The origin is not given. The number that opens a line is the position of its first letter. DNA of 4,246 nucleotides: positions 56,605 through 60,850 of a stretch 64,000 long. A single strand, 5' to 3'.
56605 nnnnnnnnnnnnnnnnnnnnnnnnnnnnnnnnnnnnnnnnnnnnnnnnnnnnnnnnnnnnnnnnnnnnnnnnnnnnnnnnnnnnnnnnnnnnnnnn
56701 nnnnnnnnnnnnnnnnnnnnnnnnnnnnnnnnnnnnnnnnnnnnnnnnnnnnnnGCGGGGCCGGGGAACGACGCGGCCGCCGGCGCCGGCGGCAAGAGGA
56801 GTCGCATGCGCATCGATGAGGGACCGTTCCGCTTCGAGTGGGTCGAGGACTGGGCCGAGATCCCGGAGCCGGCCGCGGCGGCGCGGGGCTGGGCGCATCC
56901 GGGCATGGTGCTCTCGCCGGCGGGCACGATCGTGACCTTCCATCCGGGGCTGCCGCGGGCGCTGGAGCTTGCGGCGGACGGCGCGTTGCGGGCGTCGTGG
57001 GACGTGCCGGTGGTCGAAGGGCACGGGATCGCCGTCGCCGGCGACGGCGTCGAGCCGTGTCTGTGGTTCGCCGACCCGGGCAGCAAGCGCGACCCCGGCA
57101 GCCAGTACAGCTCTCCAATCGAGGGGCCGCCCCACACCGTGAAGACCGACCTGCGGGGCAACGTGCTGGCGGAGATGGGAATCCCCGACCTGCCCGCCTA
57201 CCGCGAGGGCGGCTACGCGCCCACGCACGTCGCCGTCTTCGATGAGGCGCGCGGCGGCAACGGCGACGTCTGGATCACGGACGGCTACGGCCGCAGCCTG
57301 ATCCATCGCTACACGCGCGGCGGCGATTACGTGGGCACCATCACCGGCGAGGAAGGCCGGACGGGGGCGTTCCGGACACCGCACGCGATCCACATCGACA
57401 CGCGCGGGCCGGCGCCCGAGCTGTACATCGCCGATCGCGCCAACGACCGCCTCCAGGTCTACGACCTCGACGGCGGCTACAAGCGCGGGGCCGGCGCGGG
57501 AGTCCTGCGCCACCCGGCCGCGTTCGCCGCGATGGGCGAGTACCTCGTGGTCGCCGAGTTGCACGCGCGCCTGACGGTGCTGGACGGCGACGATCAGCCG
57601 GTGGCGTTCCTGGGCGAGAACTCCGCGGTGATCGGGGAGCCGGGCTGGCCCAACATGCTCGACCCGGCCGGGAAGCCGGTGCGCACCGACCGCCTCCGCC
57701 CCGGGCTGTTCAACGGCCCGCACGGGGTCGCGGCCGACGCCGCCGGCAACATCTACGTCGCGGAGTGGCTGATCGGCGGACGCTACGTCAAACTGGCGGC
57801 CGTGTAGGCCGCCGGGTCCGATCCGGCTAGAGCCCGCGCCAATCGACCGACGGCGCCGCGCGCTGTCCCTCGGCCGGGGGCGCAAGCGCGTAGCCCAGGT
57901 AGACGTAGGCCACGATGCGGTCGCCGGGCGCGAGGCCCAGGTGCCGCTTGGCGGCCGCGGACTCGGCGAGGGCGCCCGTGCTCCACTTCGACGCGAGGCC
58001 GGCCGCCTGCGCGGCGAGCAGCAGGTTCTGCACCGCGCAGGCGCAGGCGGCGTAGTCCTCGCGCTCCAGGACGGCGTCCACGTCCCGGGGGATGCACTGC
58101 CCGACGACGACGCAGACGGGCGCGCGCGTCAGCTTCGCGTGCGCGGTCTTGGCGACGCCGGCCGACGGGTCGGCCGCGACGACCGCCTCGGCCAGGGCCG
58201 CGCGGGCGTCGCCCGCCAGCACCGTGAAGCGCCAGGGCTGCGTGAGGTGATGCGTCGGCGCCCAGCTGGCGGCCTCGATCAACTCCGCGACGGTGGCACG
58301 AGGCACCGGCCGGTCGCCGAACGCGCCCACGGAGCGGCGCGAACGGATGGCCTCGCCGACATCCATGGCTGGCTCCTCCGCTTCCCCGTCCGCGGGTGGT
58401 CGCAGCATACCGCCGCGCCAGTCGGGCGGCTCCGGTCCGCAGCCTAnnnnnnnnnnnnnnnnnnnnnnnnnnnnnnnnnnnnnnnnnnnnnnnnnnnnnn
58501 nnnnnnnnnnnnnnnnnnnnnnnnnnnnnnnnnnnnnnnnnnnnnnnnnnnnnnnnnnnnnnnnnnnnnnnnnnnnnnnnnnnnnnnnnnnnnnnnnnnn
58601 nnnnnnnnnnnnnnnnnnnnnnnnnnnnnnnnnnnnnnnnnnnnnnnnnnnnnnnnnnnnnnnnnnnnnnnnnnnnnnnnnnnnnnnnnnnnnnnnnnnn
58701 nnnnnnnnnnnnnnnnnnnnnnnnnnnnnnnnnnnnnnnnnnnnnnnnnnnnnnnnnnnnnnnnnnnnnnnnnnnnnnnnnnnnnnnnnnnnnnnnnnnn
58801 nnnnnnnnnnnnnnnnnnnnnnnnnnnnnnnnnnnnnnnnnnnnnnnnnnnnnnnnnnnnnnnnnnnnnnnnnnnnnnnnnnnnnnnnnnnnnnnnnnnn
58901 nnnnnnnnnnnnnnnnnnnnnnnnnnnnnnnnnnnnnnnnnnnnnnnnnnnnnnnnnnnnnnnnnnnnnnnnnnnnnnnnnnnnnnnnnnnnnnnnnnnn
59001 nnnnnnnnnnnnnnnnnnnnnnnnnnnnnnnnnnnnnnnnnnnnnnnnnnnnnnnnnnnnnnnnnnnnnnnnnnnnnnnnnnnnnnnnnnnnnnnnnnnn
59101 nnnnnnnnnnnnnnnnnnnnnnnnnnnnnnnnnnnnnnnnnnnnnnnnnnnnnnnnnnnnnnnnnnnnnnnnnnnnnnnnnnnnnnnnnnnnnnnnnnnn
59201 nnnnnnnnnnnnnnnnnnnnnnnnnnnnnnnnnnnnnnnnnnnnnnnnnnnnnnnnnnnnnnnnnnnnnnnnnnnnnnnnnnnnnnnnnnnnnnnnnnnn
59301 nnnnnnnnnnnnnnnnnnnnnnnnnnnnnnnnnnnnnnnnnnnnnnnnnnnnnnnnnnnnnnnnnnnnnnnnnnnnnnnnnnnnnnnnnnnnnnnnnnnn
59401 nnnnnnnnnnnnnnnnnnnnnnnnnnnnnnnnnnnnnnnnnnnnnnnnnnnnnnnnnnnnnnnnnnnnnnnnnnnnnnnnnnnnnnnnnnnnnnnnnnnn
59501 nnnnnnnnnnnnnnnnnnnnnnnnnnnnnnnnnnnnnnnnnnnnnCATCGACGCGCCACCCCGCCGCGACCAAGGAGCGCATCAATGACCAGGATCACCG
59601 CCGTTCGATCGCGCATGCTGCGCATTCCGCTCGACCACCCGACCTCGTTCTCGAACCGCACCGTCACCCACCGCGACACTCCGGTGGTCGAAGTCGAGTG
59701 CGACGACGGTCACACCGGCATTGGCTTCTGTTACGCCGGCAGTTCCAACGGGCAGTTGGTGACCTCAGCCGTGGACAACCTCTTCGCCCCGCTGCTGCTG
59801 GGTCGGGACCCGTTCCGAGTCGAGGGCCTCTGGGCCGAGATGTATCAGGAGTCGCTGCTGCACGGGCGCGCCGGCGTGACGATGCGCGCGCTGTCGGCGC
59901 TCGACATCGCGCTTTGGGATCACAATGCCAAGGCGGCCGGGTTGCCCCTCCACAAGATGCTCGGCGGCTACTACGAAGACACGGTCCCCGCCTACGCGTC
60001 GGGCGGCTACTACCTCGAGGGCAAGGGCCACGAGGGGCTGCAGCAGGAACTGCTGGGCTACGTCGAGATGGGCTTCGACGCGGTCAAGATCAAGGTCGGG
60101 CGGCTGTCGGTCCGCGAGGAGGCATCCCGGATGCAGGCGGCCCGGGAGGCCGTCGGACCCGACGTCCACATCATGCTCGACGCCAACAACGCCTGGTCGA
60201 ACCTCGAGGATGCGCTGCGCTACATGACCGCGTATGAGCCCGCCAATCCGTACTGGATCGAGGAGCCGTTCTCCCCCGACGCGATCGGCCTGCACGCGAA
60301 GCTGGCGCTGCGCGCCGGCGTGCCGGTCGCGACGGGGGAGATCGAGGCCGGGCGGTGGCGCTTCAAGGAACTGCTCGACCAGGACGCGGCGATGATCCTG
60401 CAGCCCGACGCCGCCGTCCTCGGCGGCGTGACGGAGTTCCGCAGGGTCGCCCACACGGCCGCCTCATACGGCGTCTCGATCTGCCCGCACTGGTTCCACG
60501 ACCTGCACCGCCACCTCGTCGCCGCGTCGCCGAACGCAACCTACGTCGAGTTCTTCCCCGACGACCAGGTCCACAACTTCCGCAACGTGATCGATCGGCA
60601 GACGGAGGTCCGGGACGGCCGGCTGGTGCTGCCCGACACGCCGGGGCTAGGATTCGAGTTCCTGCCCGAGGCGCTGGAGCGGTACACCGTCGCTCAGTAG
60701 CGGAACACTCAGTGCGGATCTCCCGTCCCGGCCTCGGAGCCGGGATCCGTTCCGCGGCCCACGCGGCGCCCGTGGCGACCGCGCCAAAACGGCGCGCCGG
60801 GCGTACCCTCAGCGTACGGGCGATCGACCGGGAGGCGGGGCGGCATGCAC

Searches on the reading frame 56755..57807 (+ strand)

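Call 9: search_protein_families(library=pfam, proteins=[window:56755-57807:+], max_evalue=0.0001)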
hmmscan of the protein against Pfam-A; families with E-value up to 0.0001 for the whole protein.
window:56755-57807:+ (350 aa): 1 family
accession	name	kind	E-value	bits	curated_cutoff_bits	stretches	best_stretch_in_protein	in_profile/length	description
PF01436.27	NHL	-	6.3e-09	35.9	20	0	319-337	1-19/28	NHL repeat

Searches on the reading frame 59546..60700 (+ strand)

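Call 16: search_protein_families(library=pfam, proteins=[window:59546-60700:+], max_evalue=0.1)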
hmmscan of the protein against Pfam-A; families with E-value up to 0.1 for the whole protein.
window:59546-60700:+ (384 aa): 2 families
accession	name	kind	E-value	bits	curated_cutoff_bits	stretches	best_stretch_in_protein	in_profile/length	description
PF13378.12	MR_MLE_C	-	3.1e-62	210.6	29.4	1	167-375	4-218/219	Enolase C-terminal domain-like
PF02746.21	MR_MLE_N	-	2.5e-20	73.3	22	1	28-140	12-117/117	Mandelate racemase / muconate lactonizing enzyme, N-terminal domain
